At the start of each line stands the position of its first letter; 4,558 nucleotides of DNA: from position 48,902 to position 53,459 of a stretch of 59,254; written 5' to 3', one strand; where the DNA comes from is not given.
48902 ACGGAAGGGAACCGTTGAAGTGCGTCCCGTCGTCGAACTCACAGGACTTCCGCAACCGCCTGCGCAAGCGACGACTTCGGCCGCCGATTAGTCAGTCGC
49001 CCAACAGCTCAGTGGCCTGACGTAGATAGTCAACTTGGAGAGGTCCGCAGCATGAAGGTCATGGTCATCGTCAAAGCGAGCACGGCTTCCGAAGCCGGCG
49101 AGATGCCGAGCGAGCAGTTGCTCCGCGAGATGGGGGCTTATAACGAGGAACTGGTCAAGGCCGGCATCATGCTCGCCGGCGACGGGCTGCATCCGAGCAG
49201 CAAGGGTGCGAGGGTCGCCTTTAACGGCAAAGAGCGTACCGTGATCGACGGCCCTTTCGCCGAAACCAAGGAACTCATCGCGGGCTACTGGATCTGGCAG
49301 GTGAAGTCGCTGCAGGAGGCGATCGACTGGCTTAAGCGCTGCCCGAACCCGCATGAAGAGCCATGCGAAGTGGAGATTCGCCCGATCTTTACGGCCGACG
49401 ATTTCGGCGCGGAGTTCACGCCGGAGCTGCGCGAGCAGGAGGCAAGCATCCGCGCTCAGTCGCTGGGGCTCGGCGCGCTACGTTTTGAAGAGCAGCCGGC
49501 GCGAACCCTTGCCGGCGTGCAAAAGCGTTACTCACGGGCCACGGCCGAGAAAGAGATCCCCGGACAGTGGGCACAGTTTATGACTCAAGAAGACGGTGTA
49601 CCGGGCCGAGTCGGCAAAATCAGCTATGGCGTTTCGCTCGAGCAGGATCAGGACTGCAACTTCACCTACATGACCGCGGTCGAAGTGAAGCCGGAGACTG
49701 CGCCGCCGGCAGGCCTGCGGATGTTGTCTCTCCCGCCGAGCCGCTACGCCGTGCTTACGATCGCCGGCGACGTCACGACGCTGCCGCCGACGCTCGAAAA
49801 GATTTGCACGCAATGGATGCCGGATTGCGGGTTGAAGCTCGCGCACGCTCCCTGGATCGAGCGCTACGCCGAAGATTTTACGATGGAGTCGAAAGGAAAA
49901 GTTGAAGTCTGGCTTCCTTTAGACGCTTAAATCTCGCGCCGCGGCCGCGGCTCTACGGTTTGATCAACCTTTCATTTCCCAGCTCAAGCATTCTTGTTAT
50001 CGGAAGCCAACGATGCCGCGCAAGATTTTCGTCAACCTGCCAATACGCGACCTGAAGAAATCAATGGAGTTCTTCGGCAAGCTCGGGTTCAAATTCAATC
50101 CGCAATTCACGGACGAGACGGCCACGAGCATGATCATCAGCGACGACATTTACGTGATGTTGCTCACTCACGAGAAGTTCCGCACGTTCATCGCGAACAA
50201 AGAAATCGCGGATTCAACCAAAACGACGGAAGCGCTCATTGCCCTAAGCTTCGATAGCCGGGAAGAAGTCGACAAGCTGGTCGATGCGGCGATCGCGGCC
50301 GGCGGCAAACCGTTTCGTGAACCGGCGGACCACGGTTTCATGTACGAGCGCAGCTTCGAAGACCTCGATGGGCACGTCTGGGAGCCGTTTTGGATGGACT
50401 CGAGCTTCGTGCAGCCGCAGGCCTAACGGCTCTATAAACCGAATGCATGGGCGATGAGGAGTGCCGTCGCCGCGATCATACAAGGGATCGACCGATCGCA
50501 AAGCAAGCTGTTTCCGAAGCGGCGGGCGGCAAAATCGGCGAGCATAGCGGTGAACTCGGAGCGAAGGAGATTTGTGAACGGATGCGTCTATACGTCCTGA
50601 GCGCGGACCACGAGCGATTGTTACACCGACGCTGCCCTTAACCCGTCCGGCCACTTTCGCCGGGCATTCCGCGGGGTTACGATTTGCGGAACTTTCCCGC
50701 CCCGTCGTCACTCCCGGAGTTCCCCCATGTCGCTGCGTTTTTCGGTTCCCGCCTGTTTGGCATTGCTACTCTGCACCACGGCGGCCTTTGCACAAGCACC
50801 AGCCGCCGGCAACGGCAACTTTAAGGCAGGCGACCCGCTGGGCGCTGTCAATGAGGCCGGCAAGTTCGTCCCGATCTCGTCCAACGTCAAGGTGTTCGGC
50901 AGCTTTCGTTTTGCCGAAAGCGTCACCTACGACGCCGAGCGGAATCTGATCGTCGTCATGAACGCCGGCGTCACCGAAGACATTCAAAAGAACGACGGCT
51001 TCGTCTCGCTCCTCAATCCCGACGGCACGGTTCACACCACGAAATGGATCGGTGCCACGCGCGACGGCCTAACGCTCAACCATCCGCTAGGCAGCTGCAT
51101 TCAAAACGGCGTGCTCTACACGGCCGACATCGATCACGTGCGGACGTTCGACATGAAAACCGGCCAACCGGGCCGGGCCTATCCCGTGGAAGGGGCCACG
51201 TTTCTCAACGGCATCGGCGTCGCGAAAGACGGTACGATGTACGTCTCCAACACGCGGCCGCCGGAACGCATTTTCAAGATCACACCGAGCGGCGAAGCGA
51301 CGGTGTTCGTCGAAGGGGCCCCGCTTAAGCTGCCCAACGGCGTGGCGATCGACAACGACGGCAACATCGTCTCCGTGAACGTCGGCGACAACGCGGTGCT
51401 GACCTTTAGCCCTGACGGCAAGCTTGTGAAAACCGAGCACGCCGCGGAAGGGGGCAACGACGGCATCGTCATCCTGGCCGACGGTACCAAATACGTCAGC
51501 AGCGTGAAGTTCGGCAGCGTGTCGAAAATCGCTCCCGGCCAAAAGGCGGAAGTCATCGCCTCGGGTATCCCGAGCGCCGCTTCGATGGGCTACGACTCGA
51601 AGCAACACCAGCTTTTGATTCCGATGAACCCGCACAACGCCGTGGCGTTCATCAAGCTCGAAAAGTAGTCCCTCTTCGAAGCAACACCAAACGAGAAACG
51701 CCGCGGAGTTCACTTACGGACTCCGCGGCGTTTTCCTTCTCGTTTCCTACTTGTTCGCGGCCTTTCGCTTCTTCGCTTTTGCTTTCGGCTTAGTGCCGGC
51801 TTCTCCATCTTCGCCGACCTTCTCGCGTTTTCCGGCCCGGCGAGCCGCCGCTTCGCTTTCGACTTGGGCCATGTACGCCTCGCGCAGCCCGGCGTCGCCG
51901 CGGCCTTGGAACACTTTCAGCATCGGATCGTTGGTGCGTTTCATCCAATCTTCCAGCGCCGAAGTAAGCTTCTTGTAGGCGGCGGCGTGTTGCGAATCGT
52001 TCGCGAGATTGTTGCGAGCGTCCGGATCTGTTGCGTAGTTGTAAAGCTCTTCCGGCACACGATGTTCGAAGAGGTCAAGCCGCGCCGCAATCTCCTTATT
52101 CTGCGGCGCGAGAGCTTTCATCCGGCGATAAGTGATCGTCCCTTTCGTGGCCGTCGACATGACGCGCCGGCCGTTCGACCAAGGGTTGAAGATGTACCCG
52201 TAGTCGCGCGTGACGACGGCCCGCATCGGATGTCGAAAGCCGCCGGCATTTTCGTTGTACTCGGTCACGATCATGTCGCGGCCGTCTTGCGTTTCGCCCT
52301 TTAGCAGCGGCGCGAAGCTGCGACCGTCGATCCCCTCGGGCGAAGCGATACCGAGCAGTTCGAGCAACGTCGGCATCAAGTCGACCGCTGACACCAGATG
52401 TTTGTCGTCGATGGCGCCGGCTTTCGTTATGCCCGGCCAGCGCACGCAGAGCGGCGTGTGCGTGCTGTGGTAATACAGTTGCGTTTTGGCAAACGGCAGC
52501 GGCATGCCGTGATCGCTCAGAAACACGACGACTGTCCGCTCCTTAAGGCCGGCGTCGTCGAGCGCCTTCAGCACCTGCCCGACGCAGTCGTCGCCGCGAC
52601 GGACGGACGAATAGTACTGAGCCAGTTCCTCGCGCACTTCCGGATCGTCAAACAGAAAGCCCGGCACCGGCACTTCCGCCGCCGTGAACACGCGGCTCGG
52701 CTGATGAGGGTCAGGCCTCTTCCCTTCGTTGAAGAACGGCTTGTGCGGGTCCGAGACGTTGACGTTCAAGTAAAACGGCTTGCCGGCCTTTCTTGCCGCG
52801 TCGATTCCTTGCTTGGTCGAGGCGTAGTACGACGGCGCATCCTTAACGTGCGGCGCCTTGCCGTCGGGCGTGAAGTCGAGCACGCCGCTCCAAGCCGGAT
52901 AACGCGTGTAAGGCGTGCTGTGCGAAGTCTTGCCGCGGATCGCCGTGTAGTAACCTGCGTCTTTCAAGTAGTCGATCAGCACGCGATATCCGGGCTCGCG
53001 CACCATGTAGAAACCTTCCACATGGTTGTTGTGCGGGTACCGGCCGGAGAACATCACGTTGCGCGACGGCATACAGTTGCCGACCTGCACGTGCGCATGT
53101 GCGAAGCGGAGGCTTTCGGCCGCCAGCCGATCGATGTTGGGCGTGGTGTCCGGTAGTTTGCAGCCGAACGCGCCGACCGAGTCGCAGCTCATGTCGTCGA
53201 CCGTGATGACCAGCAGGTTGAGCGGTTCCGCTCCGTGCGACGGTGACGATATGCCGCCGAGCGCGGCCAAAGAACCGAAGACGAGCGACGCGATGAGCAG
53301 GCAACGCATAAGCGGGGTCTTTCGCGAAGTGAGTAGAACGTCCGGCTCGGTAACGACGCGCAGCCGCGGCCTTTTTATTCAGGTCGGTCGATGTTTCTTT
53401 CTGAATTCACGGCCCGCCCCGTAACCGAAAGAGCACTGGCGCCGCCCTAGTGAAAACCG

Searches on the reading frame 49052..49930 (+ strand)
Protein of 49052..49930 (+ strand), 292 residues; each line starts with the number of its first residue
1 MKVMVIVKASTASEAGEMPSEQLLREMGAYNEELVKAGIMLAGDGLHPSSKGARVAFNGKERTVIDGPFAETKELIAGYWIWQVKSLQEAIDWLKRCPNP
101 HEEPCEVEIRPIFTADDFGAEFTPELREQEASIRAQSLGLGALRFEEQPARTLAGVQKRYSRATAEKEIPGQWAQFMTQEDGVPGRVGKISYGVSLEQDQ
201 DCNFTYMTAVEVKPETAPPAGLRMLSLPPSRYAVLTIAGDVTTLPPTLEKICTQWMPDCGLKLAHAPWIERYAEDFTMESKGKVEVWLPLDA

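Call 70: search_protein_families(library=pfam, proteins=[window:49052-49930:+], max_evalue=0.00001)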
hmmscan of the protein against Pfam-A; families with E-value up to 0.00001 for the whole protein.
window:49052-49930:+ (292 aa): 3 families
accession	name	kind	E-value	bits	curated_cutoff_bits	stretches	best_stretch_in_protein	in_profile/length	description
PF06445.20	GyrI-like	-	3.3e-23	83.1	26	1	144-290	4-154/155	GyrI-like small molecule binding domain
PF03795.20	YCII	-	1e-17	64.8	24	1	1-111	1-93/95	YCII-related domain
PF14526.11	Cass2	-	6.9e-17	62.5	27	1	146-289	3-149/150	Integron-associated effector binding protein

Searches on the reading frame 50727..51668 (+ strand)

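Call 70: search_protein_families(library=pfam, proteins=[window:50727-51668:+], max_evalue=0.00001)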
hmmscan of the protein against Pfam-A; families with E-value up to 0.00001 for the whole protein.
window:50727-51668:+ (313 aa): 1 family
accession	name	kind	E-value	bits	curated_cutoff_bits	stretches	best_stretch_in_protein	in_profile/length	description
PF08450.18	SGL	-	2.3e-08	34.4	26.3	1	154-235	130-218/246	SMP-30/Gluconolactonase/LRE-like region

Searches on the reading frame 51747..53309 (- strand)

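Call 70: search_protein_families(library=pfam, proteins=[window:51747-53309:-], max_evalue=0.00001)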
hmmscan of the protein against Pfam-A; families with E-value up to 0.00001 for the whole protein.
window:51747-53309:- (520 aa): 3 families
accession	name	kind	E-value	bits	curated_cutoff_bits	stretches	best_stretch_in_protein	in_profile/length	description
PF00884.28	Sulfatase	-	1.8e-42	146.1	25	1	31-321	2-301/301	Sulfatase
PF16347.10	SGSH_C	-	1.2e-18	68.1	29.3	1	273-373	6-107/154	N-sulphoglucosamine sulphohydrolase, C-terminal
PF01663.27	Phosphodiest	-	3.1e-11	43.9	23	1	232-269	184-221/342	Type I phosphodiesterase / nucleotide pyrophosphatase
